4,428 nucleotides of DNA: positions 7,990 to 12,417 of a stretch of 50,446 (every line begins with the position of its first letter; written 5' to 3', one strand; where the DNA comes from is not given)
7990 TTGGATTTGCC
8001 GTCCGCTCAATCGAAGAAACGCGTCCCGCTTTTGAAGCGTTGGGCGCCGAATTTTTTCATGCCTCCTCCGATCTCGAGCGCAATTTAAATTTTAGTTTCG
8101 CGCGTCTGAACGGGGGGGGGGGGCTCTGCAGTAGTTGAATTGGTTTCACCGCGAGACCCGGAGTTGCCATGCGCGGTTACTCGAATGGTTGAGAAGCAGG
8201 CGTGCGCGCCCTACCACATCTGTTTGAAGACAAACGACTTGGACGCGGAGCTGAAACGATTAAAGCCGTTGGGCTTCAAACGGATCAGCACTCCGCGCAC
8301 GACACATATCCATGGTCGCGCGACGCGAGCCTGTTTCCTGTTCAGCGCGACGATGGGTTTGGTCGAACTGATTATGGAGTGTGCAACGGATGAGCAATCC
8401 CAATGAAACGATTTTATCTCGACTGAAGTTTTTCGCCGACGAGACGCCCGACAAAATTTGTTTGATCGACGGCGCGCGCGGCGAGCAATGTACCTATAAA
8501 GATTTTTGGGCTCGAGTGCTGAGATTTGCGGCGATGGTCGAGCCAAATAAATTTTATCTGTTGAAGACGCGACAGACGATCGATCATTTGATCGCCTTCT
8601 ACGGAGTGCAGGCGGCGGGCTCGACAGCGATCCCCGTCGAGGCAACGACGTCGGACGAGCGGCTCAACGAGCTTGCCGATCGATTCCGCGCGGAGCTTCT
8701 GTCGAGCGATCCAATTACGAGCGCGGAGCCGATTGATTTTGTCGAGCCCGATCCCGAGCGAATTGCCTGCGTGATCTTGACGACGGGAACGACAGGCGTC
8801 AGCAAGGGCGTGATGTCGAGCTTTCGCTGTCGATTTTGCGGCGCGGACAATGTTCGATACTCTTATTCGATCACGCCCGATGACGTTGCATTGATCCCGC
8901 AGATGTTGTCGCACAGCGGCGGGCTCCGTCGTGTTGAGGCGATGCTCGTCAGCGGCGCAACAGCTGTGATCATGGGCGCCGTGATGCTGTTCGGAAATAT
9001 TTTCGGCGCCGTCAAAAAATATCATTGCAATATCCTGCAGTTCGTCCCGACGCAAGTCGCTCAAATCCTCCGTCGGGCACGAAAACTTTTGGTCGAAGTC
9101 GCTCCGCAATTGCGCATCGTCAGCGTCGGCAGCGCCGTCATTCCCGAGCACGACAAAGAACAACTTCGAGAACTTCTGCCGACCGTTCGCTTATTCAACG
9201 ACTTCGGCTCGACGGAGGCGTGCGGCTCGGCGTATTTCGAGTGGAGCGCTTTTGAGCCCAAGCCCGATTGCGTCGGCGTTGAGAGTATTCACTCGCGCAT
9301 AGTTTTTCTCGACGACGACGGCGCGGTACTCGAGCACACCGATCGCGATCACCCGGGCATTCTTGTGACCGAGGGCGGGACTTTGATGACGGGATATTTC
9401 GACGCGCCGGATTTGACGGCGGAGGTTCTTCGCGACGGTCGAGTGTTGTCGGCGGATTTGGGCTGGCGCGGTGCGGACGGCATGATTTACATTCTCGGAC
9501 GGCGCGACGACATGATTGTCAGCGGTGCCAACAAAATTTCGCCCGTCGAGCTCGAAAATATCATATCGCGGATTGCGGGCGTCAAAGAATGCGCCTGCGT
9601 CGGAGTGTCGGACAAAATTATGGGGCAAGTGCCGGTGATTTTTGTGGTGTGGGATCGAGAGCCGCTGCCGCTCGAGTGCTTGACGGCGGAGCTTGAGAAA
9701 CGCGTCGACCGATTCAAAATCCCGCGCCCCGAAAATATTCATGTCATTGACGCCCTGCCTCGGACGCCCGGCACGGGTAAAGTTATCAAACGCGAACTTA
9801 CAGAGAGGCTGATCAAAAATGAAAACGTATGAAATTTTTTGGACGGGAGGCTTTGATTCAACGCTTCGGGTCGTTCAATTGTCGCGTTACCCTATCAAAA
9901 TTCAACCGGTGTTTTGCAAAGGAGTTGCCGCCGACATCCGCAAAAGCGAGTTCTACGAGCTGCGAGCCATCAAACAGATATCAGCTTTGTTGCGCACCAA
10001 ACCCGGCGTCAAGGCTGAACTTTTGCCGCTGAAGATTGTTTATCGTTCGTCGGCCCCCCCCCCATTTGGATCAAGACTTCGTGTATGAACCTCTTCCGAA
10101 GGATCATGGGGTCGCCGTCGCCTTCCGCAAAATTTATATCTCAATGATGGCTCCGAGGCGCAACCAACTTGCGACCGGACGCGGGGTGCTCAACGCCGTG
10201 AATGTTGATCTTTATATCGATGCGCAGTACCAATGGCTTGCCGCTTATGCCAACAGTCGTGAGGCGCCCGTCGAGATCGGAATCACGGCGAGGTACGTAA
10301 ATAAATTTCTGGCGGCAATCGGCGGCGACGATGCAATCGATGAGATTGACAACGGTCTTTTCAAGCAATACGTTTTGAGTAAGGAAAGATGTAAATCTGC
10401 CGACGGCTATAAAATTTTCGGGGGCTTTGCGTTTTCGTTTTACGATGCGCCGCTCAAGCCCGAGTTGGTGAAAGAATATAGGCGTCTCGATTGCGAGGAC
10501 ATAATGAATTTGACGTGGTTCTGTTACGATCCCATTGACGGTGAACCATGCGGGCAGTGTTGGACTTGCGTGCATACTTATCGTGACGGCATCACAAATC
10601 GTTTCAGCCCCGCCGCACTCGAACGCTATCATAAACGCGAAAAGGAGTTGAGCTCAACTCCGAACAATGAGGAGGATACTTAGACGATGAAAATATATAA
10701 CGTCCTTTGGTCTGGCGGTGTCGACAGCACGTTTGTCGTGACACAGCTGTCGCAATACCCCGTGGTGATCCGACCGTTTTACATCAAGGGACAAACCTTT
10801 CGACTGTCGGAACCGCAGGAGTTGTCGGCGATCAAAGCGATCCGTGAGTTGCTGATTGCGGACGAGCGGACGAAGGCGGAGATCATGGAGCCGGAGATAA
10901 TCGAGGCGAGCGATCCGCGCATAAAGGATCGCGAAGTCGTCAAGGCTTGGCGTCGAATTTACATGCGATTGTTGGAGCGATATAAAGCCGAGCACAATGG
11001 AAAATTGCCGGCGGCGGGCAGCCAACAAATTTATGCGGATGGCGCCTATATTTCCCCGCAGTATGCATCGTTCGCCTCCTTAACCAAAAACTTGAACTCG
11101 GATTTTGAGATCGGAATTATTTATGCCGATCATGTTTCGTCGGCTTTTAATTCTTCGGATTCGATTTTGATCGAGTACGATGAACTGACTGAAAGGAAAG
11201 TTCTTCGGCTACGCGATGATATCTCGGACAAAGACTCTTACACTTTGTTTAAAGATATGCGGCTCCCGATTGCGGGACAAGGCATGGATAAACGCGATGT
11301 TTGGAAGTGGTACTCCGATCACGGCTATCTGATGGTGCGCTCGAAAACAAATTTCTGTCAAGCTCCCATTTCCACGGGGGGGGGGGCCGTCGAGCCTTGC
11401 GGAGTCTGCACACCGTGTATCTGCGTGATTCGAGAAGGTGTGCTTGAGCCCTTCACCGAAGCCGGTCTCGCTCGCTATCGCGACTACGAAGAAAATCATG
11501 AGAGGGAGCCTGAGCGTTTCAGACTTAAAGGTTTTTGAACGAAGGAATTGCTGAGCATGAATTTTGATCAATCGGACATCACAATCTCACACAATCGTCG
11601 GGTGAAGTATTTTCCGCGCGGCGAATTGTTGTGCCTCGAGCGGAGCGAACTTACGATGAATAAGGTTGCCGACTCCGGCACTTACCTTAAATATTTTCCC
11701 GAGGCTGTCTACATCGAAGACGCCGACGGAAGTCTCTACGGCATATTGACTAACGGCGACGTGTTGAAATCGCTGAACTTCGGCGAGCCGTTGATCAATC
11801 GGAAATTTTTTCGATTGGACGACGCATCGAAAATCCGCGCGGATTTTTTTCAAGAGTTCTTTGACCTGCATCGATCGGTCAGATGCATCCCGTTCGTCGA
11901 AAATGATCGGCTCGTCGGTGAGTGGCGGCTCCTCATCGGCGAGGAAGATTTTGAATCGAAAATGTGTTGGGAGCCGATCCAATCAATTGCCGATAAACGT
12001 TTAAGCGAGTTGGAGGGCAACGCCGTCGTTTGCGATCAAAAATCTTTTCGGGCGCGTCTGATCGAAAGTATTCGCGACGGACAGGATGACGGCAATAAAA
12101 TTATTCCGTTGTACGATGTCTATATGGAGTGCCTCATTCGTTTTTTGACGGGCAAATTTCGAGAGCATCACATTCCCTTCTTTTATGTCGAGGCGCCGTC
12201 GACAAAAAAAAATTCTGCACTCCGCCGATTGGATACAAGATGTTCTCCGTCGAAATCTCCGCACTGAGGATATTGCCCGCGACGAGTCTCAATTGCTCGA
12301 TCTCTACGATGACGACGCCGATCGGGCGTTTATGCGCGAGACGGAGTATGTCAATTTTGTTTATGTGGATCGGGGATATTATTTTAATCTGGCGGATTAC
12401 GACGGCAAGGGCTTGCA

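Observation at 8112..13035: Five long homopolymer tracts inside ORFs of one operon; three sit one nucleotide away from restoring a reading frame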

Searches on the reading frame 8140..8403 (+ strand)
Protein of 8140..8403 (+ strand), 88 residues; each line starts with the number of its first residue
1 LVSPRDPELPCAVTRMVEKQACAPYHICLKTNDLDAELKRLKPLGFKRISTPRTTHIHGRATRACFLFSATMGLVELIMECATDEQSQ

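Call 44: list_cluster_members(proteins=[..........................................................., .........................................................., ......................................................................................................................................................, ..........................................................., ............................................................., window:8140-8403:+, window:10036-10680:+, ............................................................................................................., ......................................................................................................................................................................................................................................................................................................, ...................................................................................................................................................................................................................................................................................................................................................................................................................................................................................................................])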
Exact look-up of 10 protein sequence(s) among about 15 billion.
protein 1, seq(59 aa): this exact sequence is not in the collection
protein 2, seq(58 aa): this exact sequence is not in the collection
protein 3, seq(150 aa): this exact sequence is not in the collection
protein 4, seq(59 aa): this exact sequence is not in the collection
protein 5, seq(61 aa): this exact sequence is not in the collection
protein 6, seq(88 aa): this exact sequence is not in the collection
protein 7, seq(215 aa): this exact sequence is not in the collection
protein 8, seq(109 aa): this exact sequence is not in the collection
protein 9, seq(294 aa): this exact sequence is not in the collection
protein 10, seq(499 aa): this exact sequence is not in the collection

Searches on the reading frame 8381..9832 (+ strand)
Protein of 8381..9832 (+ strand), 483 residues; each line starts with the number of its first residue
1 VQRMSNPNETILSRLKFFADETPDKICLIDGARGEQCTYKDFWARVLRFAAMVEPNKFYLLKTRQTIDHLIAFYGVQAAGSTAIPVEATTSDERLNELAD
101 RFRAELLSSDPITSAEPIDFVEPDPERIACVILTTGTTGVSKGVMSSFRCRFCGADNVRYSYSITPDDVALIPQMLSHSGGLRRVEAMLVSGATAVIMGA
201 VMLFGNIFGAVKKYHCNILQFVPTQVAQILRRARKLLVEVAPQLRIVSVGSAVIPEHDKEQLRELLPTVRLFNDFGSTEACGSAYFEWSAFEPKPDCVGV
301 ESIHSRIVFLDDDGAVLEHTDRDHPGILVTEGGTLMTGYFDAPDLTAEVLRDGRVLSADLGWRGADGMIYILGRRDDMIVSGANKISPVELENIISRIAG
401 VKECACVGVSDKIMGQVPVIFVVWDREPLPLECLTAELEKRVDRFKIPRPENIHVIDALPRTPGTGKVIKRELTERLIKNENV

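Call 7: search_protein_families(library=pfam, proteins=[window:8381-9832:+], max_evalue=0.01)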
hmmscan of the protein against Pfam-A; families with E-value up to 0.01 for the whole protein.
window:8381-9832:+ (483 aa): 2 families
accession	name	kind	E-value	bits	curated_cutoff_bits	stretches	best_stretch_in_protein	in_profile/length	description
PF00501.34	AMP-binding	-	9.1e-41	140.4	29.9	2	117-340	153-384/384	AMP-binding enzyme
PF13193.12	AMP-binding_C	-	2.6e-13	51.1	24.5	1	390-463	1-73/76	AMP-binding enzyme C-terminal domain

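Call 19: list_cluster_members(proteins=[P0001, window:8381-9832:+, window:8390-9832:+, window:12185-13609:+, window:6625-7683:+, window:6649-7683:+, window:45593-47116:-, window:63-1661:+, window:32179-33960:-, window:11557-12267:+])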
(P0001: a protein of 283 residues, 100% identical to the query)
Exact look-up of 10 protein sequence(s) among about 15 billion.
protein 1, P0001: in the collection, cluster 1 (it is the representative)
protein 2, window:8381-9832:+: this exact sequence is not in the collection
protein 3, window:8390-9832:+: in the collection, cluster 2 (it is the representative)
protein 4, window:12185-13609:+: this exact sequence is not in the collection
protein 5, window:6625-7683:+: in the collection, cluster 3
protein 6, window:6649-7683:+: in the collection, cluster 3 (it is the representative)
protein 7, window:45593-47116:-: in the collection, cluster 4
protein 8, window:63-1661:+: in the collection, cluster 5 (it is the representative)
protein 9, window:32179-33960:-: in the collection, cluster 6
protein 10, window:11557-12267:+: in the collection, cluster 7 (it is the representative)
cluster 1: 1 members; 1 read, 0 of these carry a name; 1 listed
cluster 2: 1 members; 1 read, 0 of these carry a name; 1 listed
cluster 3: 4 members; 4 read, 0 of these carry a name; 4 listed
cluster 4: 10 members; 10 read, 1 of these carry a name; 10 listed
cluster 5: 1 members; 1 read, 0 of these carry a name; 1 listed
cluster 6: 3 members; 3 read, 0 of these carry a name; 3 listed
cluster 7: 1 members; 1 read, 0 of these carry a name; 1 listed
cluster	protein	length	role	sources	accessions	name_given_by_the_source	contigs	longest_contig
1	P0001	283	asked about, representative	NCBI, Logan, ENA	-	-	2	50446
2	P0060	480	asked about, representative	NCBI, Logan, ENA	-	-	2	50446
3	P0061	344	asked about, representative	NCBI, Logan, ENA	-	-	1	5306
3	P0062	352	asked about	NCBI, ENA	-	-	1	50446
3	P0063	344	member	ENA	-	-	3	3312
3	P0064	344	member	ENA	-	-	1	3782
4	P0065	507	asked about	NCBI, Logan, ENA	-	-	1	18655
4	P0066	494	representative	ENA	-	-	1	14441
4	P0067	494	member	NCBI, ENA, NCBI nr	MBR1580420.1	MAG: aldehyde dehydrogenase family protein [Selenomonadaceae bacterium] | aldehyde dehydrogenase family protein [Selenomonadaceae bacterium]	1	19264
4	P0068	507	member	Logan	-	-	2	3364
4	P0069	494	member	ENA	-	-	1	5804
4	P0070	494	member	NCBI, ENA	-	-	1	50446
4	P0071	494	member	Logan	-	-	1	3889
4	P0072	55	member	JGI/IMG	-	-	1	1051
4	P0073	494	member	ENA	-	-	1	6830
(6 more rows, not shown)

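Call 21: find_encoding_contigs(protein=window:8390-9832:+, flank=10000, max_places=10)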
Protein window:8390-9832:+ (480 aa): no gene with exactly this product is on record in the collection.

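Call 30: search_protein_families(library=ncbifam, proteins=[window:8390-9832:+], max_evalue=0.01)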
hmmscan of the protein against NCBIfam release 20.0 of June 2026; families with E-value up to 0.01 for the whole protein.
window:8390-9832:+ (480 aa): 98 families (the best 25 are shown)
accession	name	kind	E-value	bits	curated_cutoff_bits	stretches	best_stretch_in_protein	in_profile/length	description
NF004837.0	PRK06187.1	subfamily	1.1e-58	198.8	476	1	115-478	162-526/531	long-chain-fatty-acid--CoA ligase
TIGR03098.1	ligase_PEP_1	hypoth_equivalog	3e-47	161.3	592.35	1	120-470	160-514/517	acyl-CoA ligase (AMP-forming), exosortase A system-associated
TIGR01923.1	menE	equivalog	3.7e-44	151.3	330.15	1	122-468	112-440/442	o-succinylbenzoate--CoA ligase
NF006182.0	PRK08316.1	subfamily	1.2e-41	142.8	663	1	119-476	167-519/523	fatty acyl-CoA synthetase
NF002966.0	PRK03640.1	equivalog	3.6e-41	141.3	556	1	108-473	128-479/483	o-succinylbenzoate--CoA ligase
NF005714.0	PRK07529.1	subfamily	4.2e-40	137.7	632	1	120-476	215-578/640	acyl-CoA synthetase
NF006572.0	PRK09088.1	equivalog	7.8e-39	133.7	696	1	108-476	125-489/491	acyl-CoA synthetase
NF005801.1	PRK07656.1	equivalog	8.7e-39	133.5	657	1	119-470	160-499/500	FadD3 family acyl-CoA ligase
NF005858.0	PRK07787.1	subfamily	3.2e-38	131.4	575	1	32-472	25-470/471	acyl-CoA synthetase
NF009071.0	PRK12406.1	subfamily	4.6e-38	130.9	701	1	123-477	153-505/510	acyl-CoA synthetase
NF052269.1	Staph_lig_FadD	equivalog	5.5e-38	130.5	650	1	112-475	139-494/499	long-chain-fatty-acid--CoA ligase FadD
NF005702.0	PRK07514.1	subfamily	2.6e-37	128.3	558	1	97-473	132-499/506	malonyl-CoA synthase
NF005307.0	PRK06839.1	equivalog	3.3e-37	128.3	748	1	104-474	130-493/496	o-succinylbenzoate--CoA ligase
NF004797.0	PRK06145.1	equivalog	7.6e-37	126.8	850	1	124-473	150-494/499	acyl-CoA synthetase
NF005797.0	PRK07638.1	equivalog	2e-36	125.6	518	2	130-477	150-481/487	acyl-CoA synthetase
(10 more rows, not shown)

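Call 67: search_protein_families(library=pfam, proteins=[L020:10001-11335:+], max_evalue=5)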
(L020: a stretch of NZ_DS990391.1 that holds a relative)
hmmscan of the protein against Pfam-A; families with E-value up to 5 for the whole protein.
L020:10001-11335:+ (444 aa): 1 family
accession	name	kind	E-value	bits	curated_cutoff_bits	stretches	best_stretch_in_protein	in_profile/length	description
PF09362.15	DUF1996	-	0.021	15.3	27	1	324-439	86-176/237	Domain of unknown function (DUF1996)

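Call 78: search_protein_families(library=padloc, proteins=[window:8390-9832:+], max_evalue=0.01)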
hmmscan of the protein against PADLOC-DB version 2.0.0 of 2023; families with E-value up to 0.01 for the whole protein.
window:8390-9832:+ (480 aa): 0 families

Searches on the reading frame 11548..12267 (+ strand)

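Call 7: search_protein_families(library=pfam, proteins=[window:11548-12267:+], max_evalue=0.01)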
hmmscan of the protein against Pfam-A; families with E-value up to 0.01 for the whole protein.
window:11548-12267:+ (239 aa): 0 families

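Call 30: search_protein_families(library=ncbifam, proteins=[window:11557-12267:+], max_evalue=0.01)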
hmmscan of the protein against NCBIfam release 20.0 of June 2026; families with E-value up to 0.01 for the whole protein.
window:11557-12267:+ (236 aa): 0 families

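Call 67: search_protein_families(library=pfam, proteins=[window:11557-12267:+, L020:10001-11335:+], max_evalue=5)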
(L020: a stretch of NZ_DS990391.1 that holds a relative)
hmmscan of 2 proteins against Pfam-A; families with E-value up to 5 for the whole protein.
window:11557-12267:+ (236 aa): 1 family
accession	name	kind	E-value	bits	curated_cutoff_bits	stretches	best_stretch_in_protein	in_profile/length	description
PF00571.33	CBS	-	0.047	14.5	24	1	51-73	35-55/57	CBS domain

L020:10001-11335:+ (444 aa): 1 family
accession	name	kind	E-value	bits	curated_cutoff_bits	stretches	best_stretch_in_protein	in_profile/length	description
PF09362.15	DUF1996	-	0.021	15.3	27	1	324-439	86-176/237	Domain of unknown function (DUF1996)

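Call 78: search_protein_families(library=padloc, proteins=[window:11557-12267:+], max_evalue=0.01)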
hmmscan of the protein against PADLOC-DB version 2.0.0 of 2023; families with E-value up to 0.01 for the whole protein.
window:11557-12267:+ (236 aa): 0 families
